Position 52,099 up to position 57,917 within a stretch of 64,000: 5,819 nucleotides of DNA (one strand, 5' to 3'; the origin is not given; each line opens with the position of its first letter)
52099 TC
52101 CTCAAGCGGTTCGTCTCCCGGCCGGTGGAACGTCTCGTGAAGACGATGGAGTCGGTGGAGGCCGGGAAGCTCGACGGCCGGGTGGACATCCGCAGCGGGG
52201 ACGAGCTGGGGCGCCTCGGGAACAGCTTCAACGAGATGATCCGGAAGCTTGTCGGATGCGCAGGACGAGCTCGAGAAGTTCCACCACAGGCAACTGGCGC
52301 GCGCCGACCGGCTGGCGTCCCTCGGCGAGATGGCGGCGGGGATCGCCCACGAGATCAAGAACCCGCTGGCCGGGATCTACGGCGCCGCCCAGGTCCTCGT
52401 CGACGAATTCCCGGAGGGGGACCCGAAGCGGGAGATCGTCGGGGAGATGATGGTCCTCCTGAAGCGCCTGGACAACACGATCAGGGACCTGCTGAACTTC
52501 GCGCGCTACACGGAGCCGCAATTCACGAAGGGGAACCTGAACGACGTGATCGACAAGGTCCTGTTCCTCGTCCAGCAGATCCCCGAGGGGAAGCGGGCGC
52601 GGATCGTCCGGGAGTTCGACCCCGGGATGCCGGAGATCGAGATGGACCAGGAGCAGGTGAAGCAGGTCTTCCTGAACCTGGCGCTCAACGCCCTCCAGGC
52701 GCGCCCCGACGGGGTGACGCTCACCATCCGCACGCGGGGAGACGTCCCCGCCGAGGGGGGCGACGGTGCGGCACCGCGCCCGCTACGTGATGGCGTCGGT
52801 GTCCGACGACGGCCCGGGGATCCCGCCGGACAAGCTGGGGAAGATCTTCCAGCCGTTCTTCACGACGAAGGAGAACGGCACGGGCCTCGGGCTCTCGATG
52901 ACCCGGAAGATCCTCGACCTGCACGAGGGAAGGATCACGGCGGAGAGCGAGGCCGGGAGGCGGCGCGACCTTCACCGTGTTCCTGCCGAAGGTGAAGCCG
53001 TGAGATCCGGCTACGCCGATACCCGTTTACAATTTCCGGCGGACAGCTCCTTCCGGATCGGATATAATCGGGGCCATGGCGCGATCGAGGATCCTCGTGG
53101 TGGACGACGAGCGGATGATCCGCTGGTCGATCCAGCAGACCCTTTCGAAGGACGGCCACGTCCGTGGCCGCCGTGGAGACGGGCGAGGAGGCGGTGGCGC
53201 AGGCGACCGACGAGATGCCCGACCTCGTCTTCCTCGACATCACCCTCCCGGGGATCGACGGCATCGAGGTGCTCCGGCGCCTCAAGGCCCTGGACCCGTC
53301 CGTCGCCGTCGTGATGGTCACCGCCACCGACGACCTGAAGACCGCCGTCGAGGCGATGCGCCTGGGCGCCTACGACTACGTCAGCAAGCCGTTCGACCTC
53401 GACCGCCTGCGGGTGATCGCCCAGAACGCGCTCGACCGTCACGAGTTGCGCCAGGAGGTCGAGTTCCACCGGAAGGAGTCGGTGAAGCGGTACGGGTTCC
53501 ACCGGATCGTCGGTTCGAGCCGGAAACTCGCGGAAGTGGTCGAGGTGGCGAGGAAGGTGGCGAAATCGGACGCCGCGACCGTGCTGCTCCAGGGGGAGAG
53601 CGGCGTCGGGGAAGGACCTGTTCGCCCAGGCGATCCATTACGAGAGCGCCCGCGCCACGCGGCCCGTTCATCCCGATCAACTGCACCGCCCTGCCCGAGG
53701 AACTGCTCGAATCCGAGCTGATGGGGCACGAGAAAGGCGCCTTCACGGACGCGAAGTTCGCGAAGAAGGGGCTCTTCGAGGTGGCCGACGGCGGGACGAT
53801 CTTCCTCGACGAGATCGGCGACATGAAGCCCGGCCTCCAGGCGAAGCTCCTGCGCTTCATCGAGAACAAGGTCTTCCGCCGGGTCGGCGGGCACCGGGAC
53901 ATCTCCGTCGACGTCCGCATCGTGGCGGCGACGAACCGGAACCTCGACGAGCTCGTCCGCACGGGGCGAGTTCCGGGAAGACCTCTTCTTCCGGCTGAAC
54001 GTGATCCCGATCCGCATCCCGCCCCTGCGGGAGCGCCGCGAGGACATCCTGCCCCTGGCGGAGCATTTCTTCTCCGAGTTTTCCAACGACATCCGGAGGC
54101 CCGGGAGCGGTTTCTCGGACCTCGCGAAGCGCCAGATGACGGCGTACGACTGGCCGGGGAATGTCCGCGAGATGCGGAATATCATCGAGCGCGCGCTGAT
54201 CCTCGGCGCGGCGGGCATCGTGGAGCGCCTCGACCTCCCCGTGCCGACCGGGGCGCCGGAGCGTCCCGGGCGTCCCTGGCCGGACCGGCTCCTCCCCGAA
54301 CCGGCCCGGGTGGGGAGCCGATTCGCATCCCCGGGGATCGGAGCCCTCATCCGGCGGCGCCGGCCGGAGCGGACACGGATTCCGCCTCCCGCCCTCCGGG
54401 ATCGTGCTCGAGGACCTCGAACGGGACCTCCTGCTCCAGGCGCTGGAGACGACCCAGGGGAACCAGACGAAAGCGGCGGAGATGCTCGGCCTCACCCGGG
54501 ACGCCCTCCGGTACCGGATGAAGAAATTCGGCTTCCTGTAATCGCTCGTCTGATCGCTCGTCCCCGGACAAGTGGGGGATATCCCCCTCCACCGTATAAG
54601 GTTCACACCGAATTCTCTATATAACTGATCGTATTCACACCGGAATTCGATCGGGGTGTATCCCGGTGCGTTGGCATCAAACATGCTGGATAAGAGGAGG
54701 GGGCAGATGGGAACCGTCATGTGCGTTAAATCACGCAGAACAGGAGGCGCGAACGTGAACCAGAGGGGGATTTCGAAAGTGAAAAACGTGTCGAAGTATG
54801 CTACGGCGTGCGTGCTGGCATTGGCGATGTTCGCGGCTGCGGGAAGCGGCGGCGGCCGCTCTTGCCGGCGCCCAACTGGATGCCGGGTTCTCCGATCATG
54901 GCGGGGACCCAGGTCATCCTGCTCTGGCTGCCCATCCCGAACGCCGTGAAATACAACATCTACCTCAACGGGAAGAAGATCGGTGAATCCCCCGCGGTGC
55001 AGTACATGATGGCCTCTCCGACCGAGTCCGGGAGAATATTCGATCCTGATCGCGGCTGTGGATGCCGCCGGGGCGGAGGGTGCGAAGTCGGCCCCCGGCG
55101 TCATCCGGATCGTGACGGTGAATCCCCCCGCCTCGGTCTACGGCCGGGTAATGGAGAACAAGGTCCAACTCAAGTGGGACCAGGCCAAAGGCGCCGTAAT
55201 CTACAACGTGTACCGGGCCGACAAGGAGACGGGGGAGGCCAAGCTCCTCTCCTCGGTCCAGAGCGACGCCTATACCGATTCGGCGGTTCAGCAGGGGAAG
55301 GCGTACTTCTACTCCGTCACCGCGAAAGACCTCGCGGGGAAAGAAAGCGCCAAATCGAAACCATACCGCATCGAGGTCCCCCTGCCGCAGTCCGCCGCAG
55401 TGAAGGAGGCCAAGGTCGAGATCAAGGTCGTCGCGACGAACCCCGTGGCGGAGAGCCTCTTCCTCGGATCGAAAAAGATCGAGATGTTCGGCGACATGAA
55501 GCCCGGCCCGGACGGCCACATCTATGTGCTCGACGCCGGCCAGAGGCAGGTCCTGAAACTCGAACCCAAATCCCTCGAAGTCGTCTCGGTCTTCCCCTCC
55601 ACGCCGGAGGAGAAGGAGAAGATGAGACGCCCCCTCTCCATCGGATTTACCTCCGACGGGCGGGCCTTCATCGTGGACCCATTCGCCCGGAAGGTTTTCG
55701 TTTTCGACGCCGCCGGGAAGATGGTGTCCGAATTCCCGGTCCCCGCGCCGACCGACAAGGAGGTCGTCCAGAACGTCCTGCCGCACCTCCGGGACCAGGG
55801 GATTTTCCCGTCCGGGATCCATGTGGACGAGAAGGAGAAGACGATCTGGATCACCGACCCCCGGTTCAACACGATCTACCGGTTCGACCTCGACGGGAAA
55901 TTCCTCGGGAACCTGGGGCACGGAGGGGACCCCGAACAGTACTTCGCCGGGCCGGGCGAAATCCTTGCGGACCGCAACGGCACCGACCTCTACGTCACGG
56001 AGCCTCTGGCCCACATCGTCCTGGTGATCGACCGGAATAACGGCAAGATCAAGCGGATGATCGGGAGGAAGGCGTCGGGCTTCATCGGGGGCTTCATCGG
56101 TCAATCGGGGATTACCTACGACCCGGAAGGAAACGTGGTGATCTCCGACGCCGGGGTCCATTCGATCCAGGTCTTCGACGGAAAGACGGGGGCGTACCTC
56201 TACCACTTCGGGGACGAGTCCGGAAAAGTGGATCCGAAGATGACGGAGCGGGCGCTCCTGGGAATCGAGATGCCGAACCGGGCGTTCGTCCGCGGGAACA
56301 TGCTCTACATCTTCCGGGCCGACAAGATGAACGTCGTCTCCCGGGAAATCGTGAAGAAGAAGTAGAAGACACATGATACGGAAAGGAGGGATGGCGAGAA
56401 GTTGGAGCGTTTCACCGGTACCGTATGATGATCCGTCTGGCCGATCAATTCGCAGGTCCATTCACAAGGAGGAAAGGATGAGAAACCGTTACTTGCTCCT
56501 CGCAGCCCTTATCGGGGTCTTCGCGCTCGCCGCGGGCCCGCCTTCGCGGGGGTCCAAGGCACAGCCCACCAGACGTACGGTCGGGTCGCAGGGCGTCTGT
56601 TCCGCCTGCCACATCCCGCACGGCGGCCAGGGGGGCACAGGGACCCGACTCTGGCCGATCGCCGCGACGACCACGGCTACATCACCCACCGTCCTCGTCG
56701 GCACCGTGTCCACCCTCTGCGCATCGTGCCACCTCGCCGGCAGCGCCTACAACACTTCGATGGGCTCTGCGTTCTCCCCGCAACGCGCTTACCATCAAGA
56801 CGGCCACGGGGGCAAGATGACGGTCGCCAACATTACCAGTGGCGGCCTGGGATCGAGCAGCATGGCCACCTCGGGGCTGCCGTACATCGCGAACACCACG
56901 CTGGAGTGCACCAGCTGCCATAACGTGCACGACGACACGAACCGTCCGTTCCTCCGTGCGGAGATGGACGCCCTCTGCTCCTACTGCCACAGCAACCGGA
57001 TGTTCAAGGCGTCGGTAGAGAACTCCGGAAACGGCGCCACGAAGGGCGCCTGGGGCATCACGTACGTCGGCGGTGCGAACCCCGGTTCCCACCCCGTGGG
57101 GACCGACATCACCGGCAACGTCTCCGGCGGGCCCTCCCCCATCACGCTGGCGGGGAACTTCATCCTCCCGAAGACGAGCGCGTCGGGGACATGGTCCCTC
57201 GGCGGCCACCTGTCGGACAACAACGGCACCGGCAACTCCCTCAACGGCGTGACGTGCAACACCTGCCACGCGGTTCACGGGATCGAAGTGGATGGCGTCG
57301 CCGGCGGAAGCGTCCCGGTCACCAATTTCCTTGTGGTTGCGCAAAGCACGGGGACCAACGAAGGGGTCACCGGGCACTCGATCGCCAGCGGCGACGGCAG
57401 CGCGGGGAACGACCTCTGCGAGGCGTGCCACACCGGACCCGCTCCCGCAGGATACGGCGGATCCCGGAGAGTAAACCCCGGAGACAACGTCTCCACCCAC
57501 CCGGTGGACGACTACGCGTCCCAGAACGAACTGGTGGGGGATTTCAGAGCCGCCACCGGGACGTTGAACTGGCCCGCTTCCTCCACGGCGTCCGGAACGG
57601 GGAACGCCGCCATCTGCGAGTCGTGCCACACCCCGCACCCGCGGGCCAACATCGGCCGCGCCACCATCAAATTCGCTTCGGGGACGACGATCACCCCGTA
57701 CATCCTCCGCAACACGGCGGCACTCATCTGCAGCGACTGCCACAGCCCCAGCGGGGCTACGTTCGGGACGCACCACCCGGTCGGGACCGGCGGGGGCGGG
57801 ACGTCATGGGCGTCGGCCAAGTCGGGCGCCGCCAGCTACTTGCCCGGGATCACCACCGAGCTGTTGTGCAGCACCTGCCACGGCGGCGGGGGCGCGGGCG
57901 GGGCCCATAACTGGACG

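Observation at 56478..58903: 808-aa Thr/Gly/Ser-rich cytochrome with low heme density, a candidate surface or filament-type cytochrome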

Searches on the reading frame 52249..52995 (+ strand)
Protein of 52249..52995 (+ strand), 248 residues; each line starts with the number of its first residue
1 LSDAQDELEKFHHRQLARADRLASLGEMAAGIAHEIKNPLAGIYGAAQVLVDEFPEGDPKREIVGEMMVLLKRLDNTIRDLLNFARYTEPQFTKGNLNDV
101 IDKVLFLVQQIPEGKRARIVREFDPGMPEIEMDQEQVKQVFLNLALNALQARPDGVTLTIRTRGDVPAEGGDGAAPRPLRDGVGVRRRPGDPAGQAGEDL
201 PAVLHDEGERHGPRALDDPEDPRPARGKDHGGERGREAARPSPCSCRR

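Call 25: search_protein_families(library=pfam, proteins=[window:52249-52995:+], max_evalue=0.001)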
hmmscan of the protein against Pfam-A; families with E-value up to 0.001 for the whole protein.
window:52249-52995:+ (248 aa): 1 family
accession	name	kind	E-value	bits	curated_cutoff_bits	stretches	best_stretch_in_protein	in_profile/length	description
PF00512.31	HisKA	-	3.4e-14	53.1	26.9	1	25-88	2-64/66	His Kinase A (phospho-acceptor) domain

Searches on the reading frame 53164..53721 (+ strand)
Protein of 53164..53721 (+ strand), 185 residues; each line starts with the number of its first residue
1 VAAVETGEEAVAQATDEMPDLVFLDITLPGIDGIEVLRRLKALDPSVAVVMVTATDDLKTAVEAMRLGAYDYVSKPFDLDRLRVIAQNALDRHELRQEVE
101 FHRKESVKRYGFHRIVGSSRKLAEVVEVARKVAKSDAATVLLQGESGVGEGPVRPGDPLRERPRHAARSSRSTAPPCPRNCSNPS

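Call 25: search_protein_families(library=pfam, proteins=[window:53164-53721:+], max_evalue=0.001)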
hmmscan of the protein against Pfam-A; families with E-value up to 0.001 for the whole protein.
window:53164-53721:+ (185 aa): 2 families
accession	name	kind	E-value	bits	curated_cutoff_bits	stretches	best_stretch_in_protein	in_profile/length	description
PF00072.30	Response_reg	-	1.6e-24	86.6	30.2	1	2-84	26-108/111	Response regulator receiver domain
PF00158.32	Sigma54_activat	-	0.00058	20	20.2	0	115-150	1-35/168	Sigma-54 interaction domain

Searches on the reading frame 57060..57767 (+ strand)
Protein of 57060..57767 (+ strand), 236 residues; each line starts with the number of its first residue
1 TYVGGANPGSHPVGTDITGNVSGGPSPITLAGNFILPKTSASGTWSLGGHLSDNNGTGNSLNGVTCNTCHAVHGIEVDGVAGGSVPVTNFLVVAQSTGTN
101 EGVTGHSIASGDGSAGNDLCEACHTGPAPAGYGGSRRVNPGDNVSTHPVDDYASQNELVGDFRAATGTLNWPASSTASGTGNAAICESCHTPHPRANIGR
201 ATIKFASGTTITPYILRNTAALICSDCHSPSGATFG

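Call 63: search_solved_structures(query=A4, max_evalue=1, show_alignments=3)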
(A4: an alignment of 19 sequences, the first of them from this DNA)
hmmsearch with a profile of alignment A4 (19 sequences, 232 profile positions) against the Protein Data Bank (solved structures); distinct sequences matched with E-value up to 1: 23.
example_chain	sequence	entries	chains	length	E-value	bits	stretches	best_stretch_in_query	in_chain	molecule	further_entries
6ef8_A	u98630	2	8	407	0.00023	24.3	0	188-230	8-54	C-type cytochrome OmcS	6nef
8rv0_Y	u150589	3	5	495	0.00035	23.6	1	56-229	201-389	Octaheme cytochrome c nitrite reductase | Octaheme nitrite c cytochrome c reductase | Octaheme nitrite reductase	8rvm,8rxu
1eys_C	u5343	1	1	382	0.0016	21.4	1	27-152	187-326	PHOTOSYNTHETIC REACTION CENTER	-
6r2q_A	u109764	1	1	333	0.0032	20.5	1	188-229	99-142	Cystathionine beta-synthase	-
7vrj_C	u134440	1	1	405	0.0055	19.7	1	39-170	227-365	Photosynthetic reaction center cytochrome c subunit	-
9yuq_N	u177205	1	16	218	0.0095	19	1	42-201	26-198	Putative multiheme cytochrome c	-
8wdu_C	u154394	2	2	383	0.011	18.8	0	39-138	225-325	Photosynthetic reaction center cytochrome c subunit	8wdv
3wmm_C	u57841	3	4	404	0.02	17.9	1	27-146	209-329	Photosynthetic reaction center C subunit | Photosynthetic reaction center cytochrome c subunit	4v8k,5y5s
9wqv_C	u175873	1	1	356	0.048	16.6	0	11-66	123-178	Photosynthetic reaction center cytochrome c subunit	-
9h19_C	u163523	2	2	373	0.058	16.4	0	39-132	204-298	Photosynthetic reaction center cytochrome c subunit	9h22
9lts_C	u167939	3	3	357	0.073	16.1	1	29-66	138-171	Photosynthetic reaction center cytochrome c subunit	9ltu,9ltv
7c52_C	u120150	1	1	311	0.084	15.9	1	27-132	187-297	Photosynthetic reaction center cytochrome c subunit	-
5b5m_C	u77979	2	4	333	0.1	15.6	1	27-132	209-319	Photosynthetic reaction center cytochrome c subunit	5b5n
8yy9_C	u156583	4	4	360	0.11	15.5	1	29-66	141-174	Photosynthetic reaction center cytochrome c subunit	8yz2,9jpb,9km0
3ubr_A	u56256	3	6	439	0.13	15.2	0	116-230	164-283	Cytochrome c-552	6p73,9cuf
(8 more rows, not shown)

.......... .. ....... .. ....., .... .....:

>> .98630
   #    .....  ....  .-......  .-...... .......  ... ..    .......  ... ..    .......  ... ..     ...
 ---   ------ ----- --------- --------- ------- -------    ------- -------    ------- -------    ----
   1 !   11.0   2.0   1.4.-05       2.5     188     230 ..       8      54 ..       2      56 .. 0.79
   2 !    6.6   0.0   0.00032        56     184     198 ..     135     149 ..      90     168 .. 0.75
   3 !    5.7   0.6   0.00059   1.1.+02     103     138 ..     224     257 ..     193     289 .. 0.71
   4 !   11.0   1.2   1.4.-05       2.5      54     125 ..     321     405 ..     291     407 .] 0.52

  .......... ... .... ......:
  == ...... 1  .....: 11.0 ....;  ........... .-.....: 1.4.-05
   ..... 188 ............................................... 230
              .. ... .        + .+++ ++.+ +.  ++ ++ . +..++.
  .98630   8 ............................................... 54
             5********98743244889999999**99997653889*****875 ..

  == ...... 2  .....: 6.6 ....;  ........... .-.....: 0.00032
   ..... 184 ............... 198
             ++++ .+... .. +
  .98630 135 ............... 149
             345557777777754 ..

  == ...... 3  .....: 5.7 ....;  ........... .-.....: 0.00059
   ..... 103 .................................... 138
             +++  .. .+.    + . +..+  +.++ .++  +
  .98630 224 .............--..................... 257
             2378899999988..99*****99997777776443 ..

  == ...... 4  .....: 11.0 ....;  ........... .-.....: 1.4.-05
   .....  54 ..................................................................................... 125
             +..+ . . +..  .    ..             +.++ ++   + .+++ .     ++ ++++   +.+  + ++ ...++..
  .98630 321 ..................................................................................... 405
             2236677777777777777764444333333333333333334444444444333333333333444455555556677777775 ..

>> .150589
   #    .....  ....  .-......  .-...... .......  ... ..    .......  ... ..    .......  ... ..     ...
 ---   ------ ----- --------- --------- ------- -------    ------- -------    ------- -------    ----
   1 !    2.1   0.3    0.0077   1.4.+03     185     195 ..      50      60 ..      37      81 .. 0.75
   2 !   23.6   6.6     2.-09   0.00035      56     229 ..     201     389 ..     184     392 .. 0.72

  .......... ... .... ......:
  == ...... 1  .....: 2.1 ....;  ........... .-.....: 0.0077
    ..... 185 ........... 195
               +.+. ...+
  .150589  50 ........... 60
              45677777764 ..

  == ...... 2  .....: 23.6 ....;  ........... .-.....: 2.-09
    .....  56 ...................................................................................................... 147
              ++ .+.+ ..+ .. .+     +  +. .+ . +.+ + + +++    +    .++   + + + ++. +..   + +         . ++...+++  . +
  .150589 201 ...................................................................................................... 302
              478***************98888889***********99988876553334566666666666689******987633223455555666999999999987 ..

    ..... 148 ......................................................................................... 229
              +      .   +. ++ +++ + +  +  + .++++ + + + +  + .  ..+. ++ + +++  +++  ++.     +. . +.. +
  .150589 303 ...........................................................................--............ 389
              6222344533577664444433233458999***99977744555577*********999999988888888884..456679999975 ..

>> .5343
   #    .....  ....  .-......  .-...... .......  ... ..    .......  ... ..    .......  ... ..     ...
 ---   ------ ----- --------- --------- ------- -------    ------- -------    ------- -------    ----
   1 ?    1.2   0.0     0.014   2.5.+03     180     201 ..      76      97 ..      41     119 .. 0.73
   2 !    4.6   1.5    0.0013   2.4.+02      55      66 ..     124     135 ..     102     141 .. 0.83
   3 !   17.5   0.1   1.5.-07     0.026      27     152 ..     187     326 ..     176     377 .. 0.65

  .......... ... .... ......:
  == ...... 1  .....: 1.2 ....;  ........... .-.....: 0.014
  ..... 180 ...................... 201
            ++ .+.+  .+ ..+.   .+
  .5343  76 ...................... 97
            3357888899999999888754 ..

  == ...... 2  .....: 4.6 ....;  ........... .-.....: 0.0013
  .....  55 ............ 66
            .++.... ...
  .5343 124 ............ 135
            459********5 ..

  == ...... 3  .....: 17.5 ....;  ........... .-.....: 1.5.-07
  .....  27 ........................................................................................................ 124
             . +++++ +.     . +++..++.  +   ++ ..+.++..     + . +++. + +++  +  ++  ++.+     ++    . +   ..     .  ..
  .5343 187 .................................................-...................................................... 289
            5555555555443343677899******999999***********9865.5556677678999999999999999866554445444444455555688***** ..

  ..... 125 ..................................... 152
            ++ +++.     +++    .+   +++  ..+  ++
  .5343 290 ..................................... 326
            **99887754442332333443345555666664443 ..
